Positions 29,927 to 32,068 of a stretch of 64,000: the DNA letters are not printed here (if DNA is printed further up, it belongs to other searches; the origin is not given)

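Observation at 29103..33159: Stand-alone three-gene LicD cassette with an FrbH-like nucleotidyltransferase-PLP fusion: candidate pathway for a CMP-activated amino-alkyl phosph(on)ate head group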

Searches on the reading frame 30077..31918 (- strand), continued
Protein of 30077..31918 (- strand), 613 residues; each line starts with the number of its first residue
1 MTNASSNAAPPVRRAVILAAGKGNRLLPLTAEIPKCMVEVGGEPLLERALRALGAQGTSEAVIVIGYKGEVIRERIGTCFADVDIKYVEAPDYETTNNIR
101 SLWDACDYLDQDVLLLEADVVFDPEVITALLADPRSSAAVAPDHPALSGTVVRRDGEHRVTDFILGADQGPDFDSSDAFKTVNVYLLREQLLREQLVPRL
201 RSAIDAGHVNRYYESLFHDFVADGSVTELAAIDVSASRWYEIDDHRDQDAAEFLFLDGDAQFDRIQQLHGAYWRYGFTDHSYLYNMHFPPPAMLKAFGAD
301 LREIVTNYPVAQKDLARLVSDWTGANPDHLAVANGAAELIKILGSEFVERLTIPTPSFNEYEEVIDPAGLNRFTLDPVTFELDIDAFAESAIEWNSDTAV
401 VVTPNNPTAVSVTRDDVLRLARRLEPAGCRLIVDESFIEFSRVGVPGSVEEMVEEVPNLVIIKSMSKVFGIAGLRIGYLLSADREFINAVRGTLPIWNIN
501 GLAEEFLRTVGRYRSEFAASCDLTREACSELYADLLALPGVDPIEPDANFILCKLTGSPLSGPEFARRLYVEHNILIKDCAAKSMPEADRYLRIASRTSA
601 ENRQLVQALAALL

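Call 8: find_related_loci(query=window:30077-31918:-, collection=genome_contigs, flank=8000)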
Query window:30077-31918:- (613 aa) in genome_contigs; peptide patterns used: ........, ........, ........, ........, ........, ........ (x = any residue, [..] = any of these).
205 stretches matched a pattern; 78 encode a relative of the query (tblastn E <= 1e-3); 76 distinct loci.
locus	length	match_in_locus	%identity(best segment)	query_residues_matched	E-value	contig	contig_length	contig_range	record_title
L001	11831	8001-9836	76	1-613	0e+0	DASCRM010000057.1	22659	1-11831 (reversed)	MAG TPA_asm: Dehalococcoidia bacterium isolate Fu_MAG_94 c_000000967627, whole genome shotgun sequence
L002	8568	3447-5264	77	3-607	0e+0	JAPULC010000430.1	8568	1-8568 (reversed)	MAG: Gammaproteobacteria bacterium isolate KW1-S15_96 KW1-S15_96_cg430, whole genome shotgun sequence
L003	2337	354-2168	74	9-613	0e+0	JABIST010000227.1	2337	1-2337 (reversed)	MAG: Dehalococcoidia bacterium isolate SI072_bin195 k141_2044172, whole genome shotgun sequence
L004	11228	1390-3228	76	2-613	0e+0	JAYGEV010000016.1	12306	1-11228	MAG: Pseudomonadales bacterium isolate OC6_3000m_MAG_39 OC6_3000m_contig_989022, whole genome shotgun sequence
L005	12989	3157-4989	75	3-613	0e+0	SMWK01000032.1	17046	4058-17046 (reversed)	MAG: Gammaproteobacteria bacterium isolate CR05bin32 k141_46969, whole genome shotgun sequence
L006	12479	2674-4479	73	12-613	0e+0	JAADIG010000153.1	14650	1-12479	MAG: Actinomycetota bacterium isolate M_MetaBat.3 contig-127_13144, whole genome shotgun sequence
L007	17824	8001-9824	74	6-613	0e+0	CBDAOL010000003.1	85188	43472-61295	MAG: Dehalococcoidia bacterium isolate 54d9b4f5-af26-4cce-865f-5107084379f7 genome assembly, contig: contig_3, whole gen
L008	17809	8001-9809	75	12-613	0e+0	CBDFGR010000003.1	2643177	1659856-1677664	MAG: Myxococcota bacterium isolate ad521999-ae95-4a27-8e19-38f7542cab83 genome assembly, contig: contig_3, whole genome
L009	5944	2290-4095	73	12-613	0e+0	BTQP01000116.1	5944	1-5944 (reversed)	MAG: Acidimicrobiia bacterium BMS9Abin17 DNA, NODE_5520_length_5944, whole genome shotgun sequence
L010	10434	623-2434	73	4-607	0e+0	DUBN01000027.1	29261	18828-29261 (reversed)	MAG TPA_asm: Acidimicrobiia bacterium isolate UWMA-0303 NODE_2155_length_29261_cov_0.292298, whole genome shotgun sequen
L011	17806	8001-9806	74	12-613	0e+0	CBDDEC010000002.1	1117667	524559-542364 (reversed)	MAG: Dehalococcoidia bacterium isolate 6f6a38c2-1f49-4886-adb0-6b5e3ccd8930 genome assembly, contig: contig_2, whole gen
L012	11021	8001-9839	75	1-613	0e+0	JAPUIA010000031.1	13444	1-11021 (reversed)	MAG: Gammaproteobacteria bacterium isolate KW1-S08_198 KW1-S08_198_cg31, whole genome shotgun sequence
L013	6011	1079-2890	73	4-607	0e+0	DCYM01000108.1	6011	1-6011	MAG TPA_asm: Candidatus Microthrix sp. UBA2110 UBA2110_contig_84915, whole genome shotgun sequence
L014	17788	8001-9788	74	12-607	0e+0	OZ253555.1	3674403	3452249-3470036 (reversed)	MAG: Dehalococcoidia bacterium isolate 3e717284-69a8-41bf-8ce6-f7adde8b09c9 genome assembly, chromosome: 1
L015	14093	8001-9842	70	12-613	0e+0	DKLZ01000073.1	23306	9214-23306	MAG TPA_asm: Dehalococcoidia bacterium UBA6627 UBA6627_contig_19863, whole genome shotgun sequence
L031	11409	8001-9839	57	1-612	0e+0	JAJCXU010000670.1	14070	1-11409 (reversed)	MAG: Ilumatobacter sp. isolate OFTM217 OFTM217_669, whole genome shotgun sequence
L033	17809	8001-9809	66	11-613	0e+0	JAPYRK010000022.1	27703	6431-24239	MAG: Dehalococcoidia bacterium isolate PW3.metabat2.132 PW3_2436_length_27703_cov_10.208442, whole genome shotgun sequen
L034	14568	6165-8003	57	1-612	0e+0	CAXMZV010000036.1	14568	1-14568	MAG: uncultured Ilumatobacter sp. isolate metabat.Sval_Feb_contigs_bigger1000.bin.32 genome assembly, contig: 36, whole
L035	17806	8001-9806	57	11-612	0e+0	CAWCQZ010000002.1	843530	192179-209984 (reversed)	MAG: Ilumatobacteraceae bacterium isolate MFD03250.bin.3.110 genome assembly, contig: contig_24584, whole genome shotgun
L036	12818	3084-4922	56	1-612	0e+0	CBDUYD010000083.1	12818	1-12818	MAG TPA_asm: uncultured Ilumatobacteraceae bacterium isolate SRR22302373_binner123_Refined_64 genome assembly, contig: E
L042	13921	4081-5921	54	1-612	2e-180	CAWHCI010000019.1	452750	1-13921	MAG: uncultured Acidimicrobiaceae bacterium isolate MFD03551.bin.2.127 genome assembly, contig: contig_48426, whole geno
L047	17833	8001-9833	66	2-611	0e+0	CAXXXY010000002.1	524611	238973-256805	MAG: Dehalococcoidia bacterium isolate cba97045-4b49-4485-81c5-40af1a7d79bc genome assembly, contig: contig_2, whole gen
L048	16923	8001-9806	65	12-613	0e+0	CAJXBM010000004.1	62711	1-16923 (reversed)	MAG TPA_asm: uncultured Chloroflexi bacterium isolate ERR598983_bin.7_MetaBAT_v2.12.1_MAG genome assembly, contig: NODE_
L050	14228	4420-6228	73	4-606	0e+0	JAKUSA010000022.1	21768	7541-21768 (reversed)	MAG: Acidimicrobiales bacterium isolate ALOHA_A2.5_69 A2.5-Microtrichales-17_22, whole genome shotgun sequence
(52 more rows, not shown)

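Call 11: find_encoding_contigs(protein=P0001, flank=10000, max_places=4)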
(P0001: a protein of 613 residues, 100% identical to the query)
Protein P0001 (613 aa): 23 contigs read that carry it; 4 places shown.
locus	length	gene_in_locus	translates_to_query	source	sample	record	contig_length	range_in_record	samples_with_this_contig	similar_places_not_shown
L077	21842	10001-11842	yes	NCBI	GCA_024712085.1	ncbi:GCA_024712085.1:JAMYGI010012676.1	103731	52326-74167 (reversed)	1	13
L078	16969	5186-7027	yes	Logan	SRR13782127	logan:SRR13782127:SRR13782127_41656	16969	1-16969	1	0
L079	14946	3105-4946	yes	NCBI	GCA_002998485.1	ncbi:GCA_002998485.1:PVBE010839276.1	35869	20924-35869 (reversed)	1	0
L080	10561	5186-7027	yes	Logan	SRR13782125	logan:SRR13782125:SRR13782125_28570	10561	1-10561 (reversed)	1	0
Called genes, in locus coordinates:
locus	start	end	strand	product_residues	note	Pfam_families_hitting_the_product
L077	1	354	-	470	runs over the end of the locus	PF13380:CoA_binding_2, PF13607:Succ_CoA_lig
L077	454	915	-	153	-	-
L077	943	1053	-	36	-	-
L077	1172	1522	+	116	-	-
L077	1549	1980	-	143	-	-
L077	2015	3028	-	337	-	PF01370:Epimerase (weak), PF05368:NmrA (faint), PF13460:NAD_binding_10 (weak)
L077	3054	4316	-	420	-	PF02515:CoA_transf_3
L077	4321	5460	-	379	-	PF02771:Acyl-CoA_dh_N, PF02770:Acyl-CoA_dh_M, PF00441:Acyl-CoA_dh_1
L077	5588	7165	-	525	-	PF00069:Pkinase, PF07714:PK_Tyr_Ser-Thr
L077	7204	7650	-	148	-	PF00072:Response_reg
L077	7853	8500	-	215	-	PF00881:Nitroreductase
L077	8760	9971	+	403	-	PF00155:Aminotran_1_2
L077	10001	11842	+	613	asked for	PF00483:NTP_transferase, PF01128:IspD (weak), PF12804:NTP_transf_3, PF00155:Aminotran_1_2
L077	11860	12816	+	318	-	PF04991:LicD (weak), PF13620:CarboxypepD_reg (faint)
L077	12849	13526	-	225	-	PF01144:CoA_trans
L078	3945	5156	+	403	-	PF00155:Aminotran_1_2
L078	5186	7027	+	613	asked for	PF00483:NTP_transferase, PF01128:IspD (weak), PF12804:NTP_transf_3, PF00155:Aminotran_1_2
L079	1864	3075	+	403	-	PF00155:Aminotran_1_2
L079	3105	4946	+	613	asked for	PF00483:NTP_transferase, PF01128:IspD (weak), PF12804:NTP_transf_3, PF00155:Aminotran_1_2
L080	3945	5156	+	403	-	PF00155:Aminotran_1_2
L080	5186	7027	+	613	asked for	PF00483:NTP_transferase, PF01128:IspD (weak), PF12804:NTP_transf_3, PF00155:Aminotran_1_2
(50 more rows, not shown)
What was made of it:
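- Checked: Public gene callers give the same three products (call 11).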

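Call 12: find_encoding_contigs(protein=P0004, flank=10000, max_places=3)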
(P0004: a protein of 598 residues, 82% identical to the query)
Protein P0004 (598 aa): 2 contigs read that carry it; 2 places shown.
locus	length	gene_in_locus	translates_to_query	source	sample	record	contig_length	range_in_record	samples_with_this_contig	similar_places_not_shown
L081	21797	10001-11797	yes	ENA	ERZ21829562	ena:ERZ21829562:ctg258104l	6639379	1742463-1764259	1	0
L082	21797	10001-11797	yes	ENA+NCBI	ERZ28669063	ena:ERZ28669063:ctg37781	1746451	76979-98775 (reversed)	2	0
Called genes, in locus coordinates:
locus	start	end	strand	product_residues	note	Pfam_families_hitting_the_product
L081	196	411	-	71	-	-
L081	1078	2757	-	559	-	PF00743:FMO-like, PF01266:DAO (faint), PF07992:Pyr_redox_2 (weak), PF13450:NAD_binding_8, PF13738:Pyr_redox_3, PF13434:Lys_Orn_oxgnase (faint)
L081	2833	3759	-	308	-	PF00135:COesterase (weak), PF20434:BD-FAE, PF07859:Abhydrolase_3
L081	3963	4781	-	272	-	PF00665:rve (weak), PF13610:DDE_Tnp_IS240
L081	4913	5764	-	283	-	-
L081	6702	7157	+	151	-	PF07690:MFS_1 (weak)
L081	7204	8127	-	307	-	PF00589:Phage_integrase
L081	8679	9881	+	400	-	PF00155:Aminotran_1_2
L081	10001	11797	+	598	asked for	PF00483:NTP_transferase, PF12804:NTP_transf_3, PF00155:Aminotran_1_2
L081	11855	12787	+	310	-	PF04991:LicD (weak), PF13620:CarboxypepD_reg (faint)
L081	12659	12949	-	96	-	-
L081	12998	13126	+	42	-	-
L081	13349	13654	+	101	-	-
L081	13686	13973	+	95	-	PF01527:HTH_Tnp_1 (weak)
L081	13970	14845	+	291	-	PF13276:HTH_21, PF00665:rve, PF13683:rve_3, PF13333:rve_2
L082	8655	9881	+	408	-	PF00155:Aminotran_1_2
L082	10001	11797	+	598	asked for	PF00483:NTP_transferase, PF12804:NTP_transf_3, PF00155:Aminotran_1_2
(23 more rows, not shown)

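Call 16: search_protein_families(library=pfam, proteins=[L031:9854-10513:+, L036:1954-2856:-, L031:4856-6097:-, L047:9862-10515:+, L015:11039-11812:+, L050:2904-4094:+, L050:1886-3073:-, L015:5821-7377:-], max_evalue=0.001)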
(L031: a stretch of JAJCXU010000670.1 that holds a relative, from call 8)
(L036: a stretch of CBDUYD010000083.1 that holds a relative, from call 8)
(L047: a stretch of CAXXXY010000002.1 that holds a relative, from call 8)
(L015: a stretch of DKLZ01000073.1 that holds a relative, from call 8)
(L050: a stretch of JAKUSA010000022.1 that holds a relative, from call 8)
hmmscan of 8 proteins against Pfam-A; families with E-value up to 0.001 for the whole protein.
L031:9854-10513:+ (219 aa): 1 family
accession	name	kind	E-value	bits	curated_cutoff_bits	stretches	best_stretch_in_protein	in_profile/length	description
PF01066.26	CDP-OH_P_transf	-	4.4e-11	43.8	22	1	24-180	3-148/152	CDP-alcohol phosphatidyltransferase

L036:1954-2856:- (300 aa): 15 families
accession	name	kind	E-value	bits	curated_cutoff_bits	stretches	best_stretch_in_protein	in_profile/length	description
PF13649.12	Methyltransf_25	-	1.7e-18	67.5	27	1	82-167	1-90/97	Methyltransferase domain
PF08241.18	Methyltransf_11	-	2.9e-15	57.1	21.2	1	83-176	1-94/95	Methyltransferase domain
PF08242.18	Methyltransf_12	-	1.4e-12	48.6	30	1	83-174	1-97/98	Methyltransferase domain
PF13489.12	Methyltransf_23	-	7.5e-12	45.7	27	1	59-216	3-163/164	Methyltransferase domain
PF13847.12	Methyltransf_31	-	1.2e-11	45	27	1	80-181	5-113/145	Methyltransferase domain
PF01135.25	PCMT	-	7.5e-07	29.6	20.3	1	72-133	68-133/210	Protein-L-isoaspartate(D-aspartate) O-methyltransferase (PCMT)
PF00398.26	RrnaAD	-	3e-06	27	24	1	69-136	19-88/263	Ribosomal RNA adenine dimethylase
PF05175.20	MTS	-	5.6e-06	26.5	23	1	80-146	33-103/170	Methyltransferase small domain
PF01728.25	FtsJ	-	1.1e-05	25.9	24.1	1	70-138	13-80/181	FtsJ-like methyltransferase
PF05891.18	Methyltransf_PK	-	1.3e-05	25.3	27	1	74-224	51-206/218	AdoMet dependent proline di-methyltransferase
PF05401.17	NodS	-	1.5e-05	25.4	24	1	79-156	44-121/201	Nodulation protein S (NodS)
PF01209.24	Ubie_methyltran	-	4.9e-05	23.2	20.1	1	79-147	48-122/233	ubiE/COQ5 methyltransferase family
PF08003.17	Methyltransf_9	-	6.6e-05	22.5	23.8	1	81-182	118-222/315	Protein of unknown function (DUF1698)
PF09445.16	Methyltransf_15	-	0.00024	21.2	22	1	81-135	3-60/165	RNA cap guanine-N2 methyltransferase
PF00891.24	Methyltransf_2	-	0.00068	19.5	22.3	0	73-185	58-172/210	O-methyltransferase domain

L031:4856-6097:- (413 aa): 2 families
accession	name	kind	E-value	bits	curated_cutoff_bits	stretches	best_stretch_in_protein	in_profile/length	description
PF02826.25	2-Hacid_dh_C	-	1.7e-53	181.1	25.1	1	209-382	1-178/178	D-isomer specific 2-hydroxyacid dehydrogenase, NAD binding domain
PF00389.36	2-Hacid_dh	-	3.4e-19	69.3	24.6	1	133-412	27-133/134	D-isomer specific 2-hydroxyacid dehydrogenase, catalytic domain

L047:9862-10515:+ (217 aa): 1 family
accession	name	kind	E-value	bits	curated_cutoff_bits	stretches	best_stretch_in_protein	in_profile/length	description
PF01066.26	CDP-OH_P_transf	-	3.8e-13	50.5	22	1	22-176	3-147/152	CDP-alcohol phosphatidyltransferase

L015:11039-11812:+ (257 aa): 3 families
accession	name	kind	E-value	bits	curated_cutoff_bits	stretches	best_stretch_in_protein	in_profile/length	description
PF12804.13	NTP_transf_3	-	3.3e-12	47.3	27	1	9-137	1-126/160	MobA-like NTP transferase domain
PF00483.29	NTP_transferase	-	1.8e-10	41.3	21.2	1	9-125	2-125/245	Nucleotidyl transferase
PF01128.25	IspD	-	0.00011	22.5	27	1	10-79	4-71/221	2-C-methyl-D-erythritol 4-phosphate cytidylyltransferase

L050:2904-4094:+ (396 aa): 0 families

L050:1886-3073:- (395 aa): 4 families
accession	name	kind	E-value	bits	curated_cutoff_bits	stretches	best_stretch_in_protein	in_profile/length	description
PF02771.21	Acyl-CoA_dh_N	-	3.2e-16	60.1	22.9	1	9-94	1-87/113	Acyl-CoA dehydrogenase, N-terminal domain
PF02770.24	Acyl-CoA_dh_M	-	3.6e-09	37.1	33.3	1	147-224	14-95/97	Acyl-CoA dehydrogenase, middle domain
PF08028.16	Acyl-CoA_dh_2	-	3.5e-05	24.5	22.7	1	253-369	2-127/134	Acyl-CoA dehydrogenase, C-terminal domain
PF00441.29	Acyl-CoA_dh_1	-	0.00011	22.9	22.4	1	254-368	18-131/150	Acyl-CoA dehydrogenase, C-terminal domain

L015:5821-7377:- (518 aa): 2 families
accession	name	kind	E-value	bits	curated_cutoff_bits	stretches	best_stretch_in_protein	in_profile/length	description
PF01039.27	Carboxyl_trans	-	1.9e-93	314.2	22.3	1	29-503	2-480/493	Carboxyl transferase domain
PF03255.19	ACCA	-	3.1e-05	23.7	23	1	338-404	127-193/310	Acetyl co-enzyme A carboxylase carboxyltransferase-like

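Call 34: search_protein_families(library=ncbifam, proteins=[L031:9854-10513:+, L036:1954-2856:-, L031:4856-6097:-, L031:7968-9857:+], max_evalue=0.001)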
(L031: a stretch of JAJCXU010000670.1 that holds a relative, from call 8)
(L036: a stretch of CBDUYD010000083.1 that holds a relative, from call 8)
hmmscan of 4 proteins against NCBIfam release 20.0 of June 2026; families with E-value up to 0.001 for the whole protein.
L031:9854-10513:+ (219 aa): 8 families
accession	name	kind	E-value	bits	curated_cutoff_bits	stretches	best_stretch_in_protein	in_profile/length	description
NF038087.1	arch_ser_synth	exception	1.1e-24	87.3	240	1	24-203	6-181/216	archaetidylserine synthase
TIGR00473.1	pssA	equivalog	1.4e-21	77.2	107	1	34-191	6-152/153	CDP-diacylglycerol--serine O-phosphatidyltransferase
TIGR04217.1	archae_ser_T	exception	6e-15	55.6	200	1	26-202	11-179/221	archaetidylserine synthase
NF040950.1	archin_ph_syn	equivalog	4.5e-09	36.4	180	1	23-132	24-127/191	archaetidylinositol phosphate synthase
NF045888.1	PhCholSynBrdy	equivalog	2.9e-07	30.2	400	1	22-172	20-167/243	phosphatidylcholine synthase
NF045883.1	PIPSynth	equivalog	3.8e-05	23.5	170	1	25-183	25-179/197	phosphatidylinositol phosphate synthase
NF038086.1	anchor_synt_A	exception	7.7e-05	22.6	200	1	25-214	10-194/222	protein sorting system archaetidylserine synthase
NF045884.1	PhCholSynAgro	equivalog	0.00069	19.6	350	1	25-180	13-164/235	phosphatidylcholine synthase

L036:1954-2856:- (300 aa): 41 families (the best 25 are shown)
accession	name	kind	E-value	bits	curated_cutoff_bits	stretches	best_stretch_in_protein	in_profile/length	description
NF043040.1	corrin_prot_MT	hypoth_equivalog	6.7e-16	58.4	180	1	75-178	37-148/216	corrinoid protein-associated methyltransferase CpaM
TIGR02021.1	BchM-ChlM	equivalog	2.6e-12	46.6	158.9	1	30-171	5-148/218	magnesium protoporphyrin IX methyltransferase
NF045667.1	MTase_DVU1556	equivalog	6.6e-12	45.3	155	1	74-185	18-127/213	DVU_1556 family methyltransferase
NF041820.1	daptide_MTase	equivalog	7.3e-11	42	175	1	80-217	38-186/243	daptide-type RiPP biosynthesis methyltransferase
NF047649.1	MTase_UXPK_star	exception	6.6e-10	38.5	460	1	75-178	74-182/283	methyltransferase/UXPK-star double selenoprotein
NF001241.0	PRK00216.1-2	equivalog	1.3e-09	38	327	1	75-180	48-150/231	demethylmenaquinone methyltransferase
NF001244.0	PRK00216.1-5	equivalog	7.2e-09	35.3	216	1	79-140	49-116/236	bifunctional demethylmenaquinone methyltransferase/2-methoxy-6-polyprenyl-1,4-benzoquinol methylase UbiE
NF001243.0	PRK00216.1-4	equivalog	8.8e-09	35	235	1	79-152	48-127/237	demethylmenaquinone methyltransferase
TIGR01934.1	MenG_MenH_UbiE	subfamily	3.2e-08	33.1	158.35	1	78-140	39-104/223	ubiquinone/menaquinone biosynthesis methyltransferase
NF001453.0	PRK00312.1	equivalog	5.5e-08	32.6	188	1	73-147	75-152/217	protein-L-isoaspartate(D-aspartate) O-methyltransferase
NF002463.0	PRK01683.1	equivalog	7.1e-08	32.4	297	1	80-125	33-80/258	trans-aconitate 2-methyltransferase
NF008823.0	PRK11873.1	subfamily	1e-07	31.7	263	1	73-177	72-181/272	arsenite methyltransferase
TIGR02072.1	BioC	equivalog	2.2e-07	30.9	184.95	1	79-143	35-99/244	malonyl-ACP O-methyltransferase BioC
TIGR02752.1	MenG_heptapren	equivalog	2.2e-07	30.6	419.85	1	80-151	47-124/231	demethylmenaquinone methyltransferase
TIGR00755.1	ksgA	equivalog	2.7e-07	30.2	171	1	64-139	13-90/256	16S rRNA (adenine(1518)-N(6)/adenine(1519)-N(6))-dimethyltransferase RsmA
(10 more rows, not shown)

L031:4856-6097:- (413 aa): 21 families
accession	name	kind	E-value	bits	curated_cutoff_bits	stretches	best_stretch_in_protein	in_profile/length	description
TIGR01327.1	PGDH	equivalog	1.4e-68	232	454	1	158-409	53-306/525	phosphoglycerate dehydrogenase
NF005069.0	PRK06487.1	equivalog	3.6e-55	187.3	448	1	151-413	53-320/320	2-hydroxyacid dehydrogenase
NF009714.1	PRK13243.1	equivalog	4e-53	180.9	455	1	153-407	53-316/332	glyoxylate reductase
NF008759.0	PRK11790.1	equivalog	3.8e-46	157.6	404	1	158-388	67-301/410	phosphoglycerate dehydrogenase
NF011938.0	PRK15409.1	equivalog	9.2e-45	153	492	1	140-407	39-312/324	glyoxylate/hydroxypyruvate reductase GhrB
NF005750.0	PRK07574.1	equivalog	2.7e-40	138.6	329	1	159-393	106-346/386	NAD-dependent formate dehydrogenase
NF041369.1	Dhydh_Halo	equivalog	5.7e-40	137.4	400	1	167-386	55-277/305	D-2-hydroxyacid dehydrogenase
NF006263.0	PRK08410.1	equivalog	7.1e-38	130.7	389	1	159-401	55-304/311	D-2-hydroxyacid dehydrogenase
NF005387.0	PRK06932.1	equivalog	1.6e-37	129.2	492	1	158-399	56-305/314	2-hydroxyacid dehydrogenase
NF000492.1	vanH_gen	exception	5.1e-35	121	540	1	170-362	69-256/312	D-lactate dehydrogenase VanH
NF001309.0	PRK00257.1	equivalog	3.6e-31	108.5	434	1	172-400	63-274/379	4-phosphoerythronate dehydrogenase PdxB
NF000128.1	vanH-Sc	exception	3.6e-30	105.2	650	1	170-361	89-275/337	D-lactate dehydrogenase VanH-Sc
NF000112.1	vanH-Amyco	exception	4.5e-29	101.8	625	1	170-361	98-284/348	VanH-AOV family D-lactate dehydrogenase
NF000151.1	vanH-Ac1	exception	1.5e-28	100.1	750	1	169-361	104-291/351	D-lactate dehydrogenase VanH-Ac1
NF000371.1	vanH_Agroup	exception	5e-28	98.2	700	1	170-361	74-260/322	VanH-A/VanH-Pt family D-lactate dehydrogenase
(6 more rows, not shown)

L031:7968-9857:+ (629 aa): 74 families (the best 25 are shown)
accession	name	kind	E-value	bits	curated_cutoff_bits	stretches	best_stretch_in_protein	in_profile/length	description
TIGR01140.1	L_thr_O3P_dcar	equivalog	5.9e-53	180.1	290.55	1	300-621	30-330/331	threonine-phosphate decarboxylase CobD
TIGR01141.1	hisC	equivalog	3.3e-38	131.5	276.55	1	300-622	33-347/349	histidinol-phosphate transaminase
NF005915.1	PRK07908.1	equivalog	3.6e-29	102.2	360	1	296-621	21-331/332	Rv2231c family histidinol phosphate aminotransferase CobC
NF003496.0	PRK05166.1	equivalog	4.8e-25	88.1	540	1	302-624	50-369/373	histidinol-phosphate transaminase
NF006225.0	PRK08354.1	equivalog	4.1e-24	85.5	288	1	276-625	3-316/318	putative aminotransferase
NF041313.1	UDPGP_AglF_Halo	equivalog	5e-24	85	400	1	26-138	2-112/234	UTP--glucose-1-phosphate uridylyltransferase AglF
NF002877.0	PRK03317.1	equivalog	6.2e-24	84.5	409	1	368-625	125-367/374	histidinol-phosphate transaminase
NF002726.0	PRK02610.1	equivalog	1.1e-21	77.2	391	1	310-622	68-366/374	histidinol-phosphate transaminase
TIGR03992.1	Arch_glmU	subfamily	1.4e-21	76.8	292.1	1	26-161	2-137/393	bifunctional sugar-1-phosphate nucleotidylyltransferase/acetyltransferase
NF053748.1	bifunc_CobBC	exception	1.4e-21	76.6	950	1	288-621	481-796/797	bifunctional hydrogenobyrinic acid a,c-diamide synthase/histidinol phosphate aminotransferase CobBC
NF002878.0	PRK03321.1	subfamily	1.9e-21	76.2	374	1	315-568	49-303/352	histidinol-phosphate transaminase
NF005021.0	PRK06425.1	equivalog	3.8e-20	72.3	353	1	321-623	39-329/335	histidinol-phosphate aminotransferase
NF006014.0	PRK08153.1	equivalog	1.3e-18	67.1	510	1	328-622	74-361/370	pyridoxal phosphate-dependent aminotransferase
NF041364.1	GntC_guanitoxin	equivalog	1.5e-18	66.8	415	1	363-624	87-353/356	guanitoxin biosynthesis PLP-dependent (S)-gamma-hydroxy-L-arginine cyclodehydratase GntC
NF006580.0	PRK09105.1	subfamily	1.2e-15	57.2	444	1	363-493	125-250/375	pyridoxal phosphate-dependent aminotransferase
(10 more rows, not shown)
